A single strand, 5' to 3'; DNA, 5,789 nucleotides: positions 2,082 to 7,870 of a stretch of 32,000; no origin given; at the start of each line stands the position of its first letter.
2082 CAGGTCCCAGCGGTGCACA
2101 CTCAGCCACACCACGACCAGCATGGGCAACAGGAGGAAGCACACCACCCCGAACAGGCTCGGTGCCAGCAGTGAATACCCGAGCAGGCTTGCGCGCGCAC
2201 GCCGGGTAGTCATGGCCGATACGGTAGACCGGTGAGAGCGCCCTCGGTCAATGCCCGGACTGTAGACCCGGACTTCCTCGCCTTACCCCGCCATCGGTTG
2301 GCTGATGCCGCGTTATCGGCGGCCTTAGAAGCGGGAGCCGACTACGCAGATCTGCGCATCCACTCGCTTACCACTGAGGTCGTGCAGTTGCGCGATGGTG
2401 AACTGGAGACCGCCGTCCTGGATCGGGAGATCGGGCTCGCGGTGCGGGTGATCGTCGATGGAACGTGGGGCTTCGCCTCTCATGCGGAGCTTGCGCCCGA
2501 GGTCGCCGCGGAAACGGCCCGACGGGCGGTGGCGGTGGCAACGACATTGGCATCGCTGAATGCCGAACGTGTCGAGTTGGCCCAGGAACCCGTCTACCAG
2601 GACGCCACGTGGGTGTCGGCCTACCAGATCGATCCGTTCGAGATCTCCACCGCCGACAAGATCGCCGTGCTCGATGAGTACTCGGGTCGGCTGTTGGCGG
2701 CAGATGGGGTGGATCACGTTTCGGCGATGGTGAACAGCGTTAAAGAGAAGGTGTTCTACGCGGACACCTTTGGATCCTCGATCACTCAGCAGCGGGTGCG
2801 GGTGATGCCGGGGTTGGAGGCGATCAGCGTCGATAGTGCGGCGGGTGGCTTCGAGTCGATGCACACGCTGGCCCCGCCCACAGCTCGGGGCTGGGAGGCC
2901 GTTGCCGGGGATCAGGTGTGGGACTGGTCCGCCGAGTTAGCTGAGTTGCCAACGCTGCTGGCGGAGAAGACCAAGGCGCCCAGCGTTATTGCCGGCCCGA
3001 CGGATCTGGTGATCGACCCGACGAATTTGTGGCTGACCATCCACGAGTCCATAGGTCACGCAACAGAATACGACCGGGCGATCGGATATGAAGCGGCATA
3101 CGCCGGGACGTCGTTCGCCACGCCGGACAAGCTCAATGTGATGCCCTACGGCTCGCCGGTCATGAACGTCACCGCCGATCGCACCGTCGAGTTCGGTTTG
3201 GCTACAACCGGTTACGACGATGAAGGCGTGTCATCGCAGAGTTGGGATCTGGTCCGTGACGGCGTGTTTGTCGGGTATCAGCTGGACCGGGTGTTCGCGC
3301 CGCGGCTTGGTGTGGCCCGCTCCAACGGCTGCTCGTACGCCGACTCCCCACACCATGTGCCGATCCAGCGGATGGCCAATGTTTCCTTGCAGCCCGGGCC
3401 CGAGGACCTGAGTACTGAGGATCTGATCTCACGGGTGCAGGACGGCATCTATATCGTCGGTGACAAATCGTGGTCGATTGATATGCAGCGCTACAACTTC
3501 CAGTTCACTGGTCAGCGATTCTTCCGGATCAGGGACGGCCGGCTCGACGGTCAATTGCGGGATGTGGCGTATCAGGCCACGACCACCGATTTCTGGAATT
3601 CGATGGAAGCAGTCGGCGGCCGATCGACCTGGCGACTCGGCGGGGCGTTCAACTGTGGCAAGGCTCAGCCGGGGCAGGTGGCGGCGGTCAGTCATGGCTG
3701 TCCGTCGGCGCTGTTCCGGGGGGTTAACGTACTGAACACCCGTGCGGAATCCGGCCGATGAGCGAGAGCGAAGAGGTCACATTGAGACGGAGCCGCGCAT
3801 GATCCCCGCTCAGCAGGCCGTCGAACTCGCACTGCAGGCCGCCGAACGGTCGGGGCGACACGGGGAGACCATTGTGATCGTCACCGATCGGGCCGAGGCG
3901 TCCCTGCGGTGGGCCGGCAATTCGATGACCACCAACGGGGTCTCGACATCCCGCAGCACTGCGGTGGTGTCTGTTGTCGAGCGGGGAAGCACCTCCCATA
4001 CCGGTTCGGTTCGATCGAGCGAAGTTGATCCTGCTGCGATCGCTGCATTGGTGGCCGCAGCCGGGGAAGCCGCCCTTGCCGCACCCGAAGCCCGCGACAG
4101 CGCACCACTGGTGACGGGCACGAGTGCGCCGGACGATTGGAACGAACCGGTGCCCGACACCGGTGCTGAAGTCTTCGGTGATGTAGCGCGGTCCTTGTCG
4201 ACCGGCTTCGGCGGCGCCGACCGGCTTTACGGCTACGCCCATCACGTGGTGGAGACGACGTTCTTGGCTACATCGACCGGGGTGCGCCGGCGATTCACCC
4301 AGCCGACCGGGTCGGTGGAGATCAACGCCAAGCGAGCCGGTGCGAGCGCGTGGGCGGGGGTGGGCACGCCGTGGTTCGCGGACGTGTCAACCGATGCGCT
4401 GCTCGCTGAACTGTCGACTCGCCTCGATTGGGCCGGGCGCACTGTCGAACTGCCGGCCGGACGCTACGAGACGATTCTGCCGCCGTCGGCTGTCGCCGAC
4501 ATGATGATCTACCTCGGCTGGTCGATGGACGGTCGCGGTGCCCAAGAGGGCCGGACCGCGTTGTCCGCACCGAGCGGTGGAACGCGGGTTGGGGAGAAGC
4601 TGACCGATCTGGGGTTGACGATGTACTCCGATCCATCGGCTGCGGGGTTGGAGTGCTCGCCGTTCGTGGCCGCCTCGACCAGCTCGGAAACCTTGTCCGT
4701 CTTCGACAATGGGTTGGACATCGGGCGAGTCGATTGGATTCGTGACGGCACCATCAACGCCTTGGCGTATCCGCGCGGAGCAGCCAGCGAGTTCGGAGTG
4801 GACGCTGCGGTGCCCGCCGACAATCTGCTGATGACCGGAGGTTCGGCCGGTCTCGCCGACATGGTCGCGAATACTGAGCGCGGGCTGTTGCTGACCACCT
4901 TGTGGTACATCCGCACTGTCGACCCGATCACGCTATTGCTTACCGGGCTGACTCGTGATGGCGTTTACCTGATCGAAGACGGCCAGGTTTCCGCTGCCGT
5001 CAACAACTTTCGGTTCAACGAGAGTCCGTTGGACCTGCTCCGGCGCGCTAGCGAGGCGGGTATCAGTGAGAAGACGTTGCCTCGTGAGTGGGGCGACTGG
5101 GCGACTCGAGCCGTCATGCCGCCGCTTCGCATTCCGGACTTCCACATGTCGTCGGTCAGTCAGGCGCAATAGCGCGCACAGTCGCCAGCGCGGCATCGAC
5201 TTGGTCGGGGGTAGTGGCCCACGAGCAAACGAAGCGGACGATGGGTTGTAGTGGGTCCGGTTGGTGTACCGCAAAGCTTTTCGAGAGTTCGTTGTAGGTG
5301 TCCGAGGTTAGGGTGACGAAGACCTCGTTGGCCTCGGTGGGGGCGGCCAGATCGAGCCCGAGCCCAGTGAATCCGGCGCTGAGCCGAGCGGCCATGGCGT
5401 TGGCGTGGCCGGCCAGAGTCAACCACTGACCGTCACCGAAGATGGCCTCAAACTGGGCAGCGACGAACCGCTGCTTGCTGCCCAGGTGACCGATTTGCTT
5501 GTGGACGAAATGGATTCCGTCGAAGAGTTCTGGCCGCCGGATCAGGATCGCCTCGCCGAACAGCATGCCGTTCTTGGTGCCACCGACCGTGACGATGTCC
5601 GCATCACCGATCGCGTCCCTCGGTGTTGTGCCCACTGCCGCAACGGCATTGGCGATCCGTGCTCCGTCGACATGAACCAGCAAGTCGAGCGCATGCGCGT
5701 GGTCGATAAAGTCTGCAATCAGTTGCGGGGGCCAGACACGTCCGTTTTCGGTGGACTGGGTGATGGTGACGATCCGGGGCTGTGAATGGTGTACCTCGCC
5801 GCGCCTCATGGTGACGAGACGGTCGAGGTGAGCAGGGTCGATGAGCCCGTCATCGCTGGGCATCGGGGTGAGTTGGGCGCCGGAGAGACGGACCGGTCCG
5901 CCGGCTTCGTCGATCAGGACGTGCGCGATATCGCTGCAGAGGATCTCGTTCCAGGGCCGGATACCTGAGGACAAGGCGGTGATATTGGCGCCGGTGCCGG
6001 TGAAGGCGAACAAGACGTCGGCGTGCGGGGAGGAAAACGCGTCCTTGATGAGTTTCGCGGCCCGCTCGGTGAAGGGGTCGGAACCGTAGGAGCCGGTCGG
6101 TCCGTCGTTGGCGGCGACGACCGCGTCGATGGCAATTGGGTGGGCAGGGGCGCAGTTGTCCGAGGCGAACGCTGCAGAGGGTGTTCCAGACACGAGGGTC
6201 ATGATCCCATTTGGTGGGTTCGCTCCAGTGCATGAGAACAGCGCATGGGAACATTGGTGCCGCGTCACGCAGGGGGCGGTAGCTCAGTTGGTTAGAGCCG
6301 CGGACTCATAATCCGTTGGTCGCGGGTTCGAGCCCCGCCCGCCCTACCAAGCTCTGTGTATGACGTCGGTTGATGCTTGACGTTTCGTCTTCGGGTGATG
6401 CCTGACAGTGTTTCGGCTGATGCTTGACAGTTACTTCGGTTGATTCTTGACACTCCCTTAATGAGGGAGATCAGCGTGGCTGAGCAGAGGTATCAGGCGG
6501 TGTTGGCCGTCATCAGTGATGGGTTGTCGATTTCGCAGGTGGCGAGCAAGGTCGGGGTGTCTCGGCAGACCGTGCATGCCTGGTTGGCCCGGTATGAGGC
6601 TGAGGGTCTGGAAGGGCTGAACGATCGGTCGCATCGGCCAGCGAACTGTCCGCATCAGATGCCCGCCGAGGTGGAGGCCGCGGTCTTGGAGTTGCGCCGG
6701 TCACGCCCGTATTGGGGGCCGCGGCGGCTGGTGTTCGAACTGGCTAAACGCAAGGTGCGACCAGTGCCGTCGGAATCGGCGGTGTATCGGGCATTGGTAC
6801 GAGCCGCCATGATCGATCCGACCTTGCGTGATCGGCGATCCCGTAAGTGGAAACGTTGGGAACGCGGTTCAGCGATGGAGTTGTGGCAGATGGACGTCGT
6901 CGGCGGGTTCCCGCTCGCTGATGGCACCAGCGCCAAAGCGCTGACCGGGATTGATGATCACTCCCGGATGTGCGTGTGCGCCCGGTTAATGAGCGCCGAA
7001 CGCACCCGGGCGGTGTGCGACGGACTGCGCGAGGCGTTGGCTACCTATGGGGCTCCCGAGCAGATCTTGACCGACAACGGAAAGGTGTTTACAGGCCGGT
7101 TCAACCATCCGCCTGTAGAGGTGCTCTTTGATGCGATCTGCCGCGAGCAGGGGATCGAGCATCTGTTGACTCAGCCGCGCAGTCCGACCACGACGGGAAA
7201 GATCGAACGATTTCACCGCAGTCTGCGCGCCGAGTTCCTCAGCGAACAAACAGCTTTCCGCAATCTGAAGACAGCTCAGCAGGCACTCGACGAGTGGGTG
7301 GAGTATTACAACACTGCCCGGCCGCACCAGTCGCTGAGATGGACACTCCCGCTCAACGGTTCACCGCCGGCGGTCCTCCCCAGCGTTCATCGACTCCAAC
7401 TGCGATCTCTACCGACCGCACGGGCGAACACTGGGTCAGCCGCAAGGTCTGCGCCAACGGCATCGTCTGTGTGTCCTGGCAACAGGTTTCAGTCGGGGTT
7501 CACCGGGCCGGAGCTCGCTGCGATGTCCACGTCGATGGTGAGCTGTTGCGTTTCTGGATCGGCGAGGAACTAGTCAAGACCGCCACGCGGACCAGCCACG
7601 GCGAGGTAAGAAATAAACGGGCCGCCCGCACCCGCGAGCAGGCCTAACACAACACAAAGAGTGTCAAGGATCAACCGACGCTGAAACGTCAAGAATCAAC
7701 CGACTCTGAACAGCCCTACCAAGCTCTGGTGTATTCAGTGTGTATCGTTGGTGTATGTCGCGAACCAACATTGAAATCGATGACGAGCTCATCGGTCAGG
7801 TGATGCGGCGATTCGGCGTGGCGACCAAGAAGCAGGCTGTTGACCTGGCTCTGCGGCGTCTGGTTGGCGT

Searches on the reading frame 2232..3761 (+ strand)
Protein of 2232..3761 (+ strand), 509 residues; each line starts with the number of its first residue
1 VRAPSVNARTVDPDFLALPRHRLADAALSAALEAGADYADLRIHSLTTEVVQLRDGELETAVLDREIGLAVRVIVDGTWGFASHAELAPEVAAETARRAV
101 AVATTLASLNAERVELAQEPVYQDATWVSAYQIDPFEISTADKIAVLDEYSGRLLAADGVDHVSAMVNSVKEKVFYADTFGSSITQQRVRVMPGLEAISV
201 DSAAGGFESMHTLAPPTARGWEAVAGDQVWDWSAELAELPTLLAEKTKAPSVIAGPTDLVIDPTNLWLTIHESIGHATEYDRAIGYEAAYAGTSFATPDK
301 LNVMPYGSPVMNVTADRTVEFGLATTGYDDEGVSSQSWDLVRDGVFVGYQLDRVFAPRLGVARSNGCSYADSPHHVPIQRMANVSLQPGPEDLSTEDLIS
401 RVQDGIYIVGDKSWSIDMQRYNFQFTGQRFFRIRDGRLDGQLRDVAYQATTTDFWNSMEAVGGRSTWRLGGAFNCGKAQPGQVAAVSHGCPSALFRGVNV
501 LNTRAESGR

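Call 21: search_protein_families(library=ncbifam, proteins=[window:2232-3761:+], max_evalue=0.01)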
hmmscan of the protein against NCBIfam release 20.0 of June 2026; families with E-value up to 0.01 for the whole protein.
window:2232-3761:+ (509 aa): 3 families
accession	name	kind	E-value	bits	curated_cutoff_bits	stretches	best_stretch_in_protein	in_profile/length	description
NF040952.1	Arch_mtprotase_TldD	equivalog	3.7e-34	118.2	635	1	28-495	4-437/443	zinc metalloprotease TldD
NF008006.0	PRK10735.1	equivalog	9.3e-18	63.9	513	1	30-492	27-469/481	metalloprotease TldD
NF008268.0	PRK11040.1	equivalog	1.3e-06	27.4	438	1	314-362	288-336/446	metalloprotease PmbA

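Call 31: find_homologous_proteins(query=window:2232-3761:+, max_evalue=1e-50)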
Query window:2232-3761:+ (509 aa): 8000 proteins with E <= 1e-50 among 8000 candidates; the best 120 are listed.
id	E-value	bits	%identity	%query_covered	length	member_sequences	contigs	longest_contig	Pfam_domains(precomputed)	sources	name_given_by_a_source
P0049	0.0e+0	1043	92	98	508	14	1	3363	PF01523.22,PF19289.5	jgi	-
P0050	0.0e+0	1028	90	99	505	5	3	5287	PF01523.22,PF19290.5,PF19289.5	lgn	-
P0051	0.0e+0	1022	89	99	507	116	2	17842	PF01523.22,PF19289.5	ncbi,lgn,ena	-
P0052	0.0e+0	1013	89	98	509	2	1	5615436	PF01523.22,PF19289.5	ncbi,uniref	ncbi:TldD/PmbA family protein [Mycobacterium sp. NBC_00419]|uniref:TldD/PmbA family protein n=1 Tax=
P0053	0.0e+0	1010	89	98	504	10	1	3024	PF01523.22,PF19289.5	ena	-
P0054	7.9e-297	1003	88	99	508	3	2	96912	PF01523.22,PF19289.5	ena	-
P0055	9.4e-296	999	86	99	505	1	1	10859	PF01523.22,PF19289.5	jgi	jgi:TldD protein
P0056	2.5e-294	995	87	98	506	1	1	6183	PF01523.22,PF19289.5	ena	-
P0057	2.7e-294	995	87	98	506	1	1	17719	PF01523.22,PF19289.5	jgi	-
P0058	3.3e-294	994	86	99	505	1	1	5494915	PF01523.22,PF19289.5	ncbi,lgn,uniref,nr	ncbi:peptidase C69 [Mycolicibacterium aromaticivorans JS19b1 = JCM 16368]|uniref:Peptidase C69 n=1 T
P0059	4.0e-294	994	87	98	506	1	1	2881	PF01523.22,PF19289.5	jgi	jgi:TldD protein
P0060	1.8e-293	992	86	98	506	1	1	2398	PF01523.22,PF19289.5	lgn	-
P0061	2.0e-293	992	86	98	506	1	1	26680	PF01523.22,PF19289.5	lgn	-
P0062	6.0e-293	990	87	99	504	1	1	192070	PF01523.22,PF19289.5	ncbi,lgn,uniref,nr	ncbi:TldD/PmbA family protein [Mycobacterium sp. RTGN5]|uniref:TldD/PmbA family protein n=1 Tax=Myco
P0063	1.2e-292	989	86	99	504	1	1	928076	PF01523.22,PF19289.5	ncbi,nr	ncbi:peptidase U62 modulator of DNA gyrase [Mycolicibacterium rhodesiae JS60]|nr:peptidase U62 modul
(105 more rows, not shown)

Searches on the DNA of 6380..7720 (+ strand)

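Call 35: search_dna_similar(query=window:6380-7720:+, collection=plasmids, mode=distant, max_rows=8)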
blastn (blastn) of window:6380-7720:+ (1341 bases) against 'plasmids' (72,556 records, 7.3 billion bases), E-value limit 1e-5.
Records with a match: 6; places in all: 6; records where one place covers at least 80% of the query: 0.
Best place of each record, by identity: 60-80% 6.
By first word of the organism name: Mycobacterium 3; Streptomyces 2; Mycolicibacterium 1.
By predicted mobility (MOB-suite, as given by PLSDB): non-mobilizable 3; mobilizable 3.
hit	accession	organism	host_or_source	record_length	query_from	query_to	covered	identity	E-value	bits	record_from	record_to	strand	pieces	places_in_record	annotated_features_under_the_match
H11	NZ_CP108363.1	Streptomyces sp. NBC_01343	-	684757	175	991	61%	66.0%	8e-35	156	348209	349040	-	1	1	IS481 family transposase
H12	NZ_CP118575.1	Streptomyces sp. WZ-12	Illicium verum,Soil,soil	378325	462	836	28%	67.7%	2e-17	99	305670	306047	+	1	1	none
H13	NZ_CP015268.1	Mycobacterium intracellulare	cell culture,heated-cooler unit water ...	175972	1055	1333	21%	79.2%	9e-60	239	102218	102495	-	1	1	none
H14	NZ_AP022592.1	Mycolicibacterium arabiense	-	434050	628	837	16%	69.1%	4e-7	64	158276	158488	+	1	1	none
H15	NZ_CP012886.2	Mycobacterium intracellulare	sputum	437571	688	860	13%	69.5%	3e-8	68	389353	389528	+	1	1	none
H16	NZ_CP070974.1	Mycobacterium gordonae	Homo sapiens,skin biopsy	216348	689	860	13%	68.0%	1e-6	63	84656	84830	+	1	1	IS481 family transposase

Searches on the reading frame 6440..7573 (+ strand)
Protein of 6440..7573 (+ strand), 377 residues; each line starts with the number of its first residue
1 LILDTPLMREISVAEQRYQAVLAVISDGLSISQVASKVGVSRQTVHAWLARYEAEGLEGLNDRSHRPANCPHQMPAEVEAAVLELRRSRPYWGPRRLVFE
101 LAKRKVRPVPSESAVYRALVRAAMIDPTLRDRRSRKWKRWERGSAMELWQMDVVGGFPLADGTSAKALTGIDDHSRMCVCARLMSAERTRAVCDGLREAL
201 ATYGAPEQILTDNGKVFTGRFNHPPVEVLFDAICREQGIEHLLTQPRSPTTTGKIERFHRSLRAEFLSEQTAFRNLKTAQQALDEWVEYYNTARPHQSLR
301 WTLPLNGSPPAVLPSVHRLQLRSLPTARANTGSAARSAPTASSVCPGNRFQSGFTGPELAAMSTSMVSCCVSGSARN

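Call 14: search_protein_families(library=pfam, proteins=[window:6440-7573:+], max_evalue=0.01)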
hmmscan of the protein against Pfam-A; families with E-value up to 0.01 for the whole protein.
window:6440-7573:+ (377 aa): 19 families
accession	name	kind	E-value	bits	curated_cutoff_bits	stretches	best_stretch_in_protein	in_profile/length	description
PF13683.12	rve_3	-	1.2e-21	76.7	26.5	1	237-304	1-67/67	Integrase core domain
PF13565.12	HTH_32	-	5.5e-19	68.9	33.7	1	44-119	1-73/73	Homeodomain-like domain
PF13518.12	HTH_28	-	5.7e-17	61.9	25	1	16-68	1-52/52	Helix-turn-helix domain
PF00665.32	rve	-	1.5e-16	61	32.6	1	146-249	5-102/102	Integrase core domain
PF13551.12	HTH_29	-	4.4e-13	49.5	28.1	1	19-69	3-52/64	Winged helix-turn helix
PF13384.12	HTH_23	-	5.6e-13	48.7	24.6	1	15-60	5-49/50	Homeodomain-like domain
PF13011.12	LZ_Tnp_IS481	-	2.7e-09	37.6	22.2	1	23-79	20-77/85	leucine-zipper of insertion element IS481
PF13333.12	rve_2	-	1.2e-06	29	22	1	256-300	1-44/56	Integrase core domain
PF01527.26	HTH_Tnp_1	-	1.7e-06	28.6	24.1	1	14-86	9-71/75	Transposase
PF06056.18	Terminase_5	-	4.8e-05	23.7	20.3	1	27-63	12-47/58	Putative ATPase subunit of terminase (gpP-like)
PF02796.21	HTH_7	-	0.00049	20.6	23.8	1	16-45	9-38/45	Helix-turn-helix domain of resolvase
PF08281.18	Sigma70_r4_2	-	0.0011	19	25.7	1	20-51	18-49/54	Sigma-70, region 4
PF13542.12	HTH_Tnp_ISL3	-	0.0014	18.5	27.4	1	18-52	18-50/51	Helix-turn-helix domain of transposase family ISL3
PF07750.17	GcrA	-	0.0041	18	26.9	0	17-70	7-61/155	GcrA cell cycle regulator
PF14493.12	HTH_40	-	0.0056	17.4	27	0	19-57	3-41/89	Helix-turn-helix domain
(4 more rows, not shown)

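Call 38: search_protein_families(library=ncbifam, proteins=[window:6440-7573:+], max_evalue=1e-30)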
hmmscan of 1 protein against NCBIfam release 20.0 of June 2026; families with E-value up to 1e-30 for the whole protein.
window:6440-7573:+ (377 aa): 2 families
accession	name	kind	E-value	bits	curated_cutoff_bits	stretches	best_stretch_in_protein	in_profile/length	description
NF033577.2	transpos_IS481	equivalog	1.2e-89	300.6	224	1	16-305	1-281/284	IS481 family transposase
NF033516.0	transpos_IS3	equivalog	1.1e-36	126.9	160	0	63-304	120-365/369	IS3 family transposase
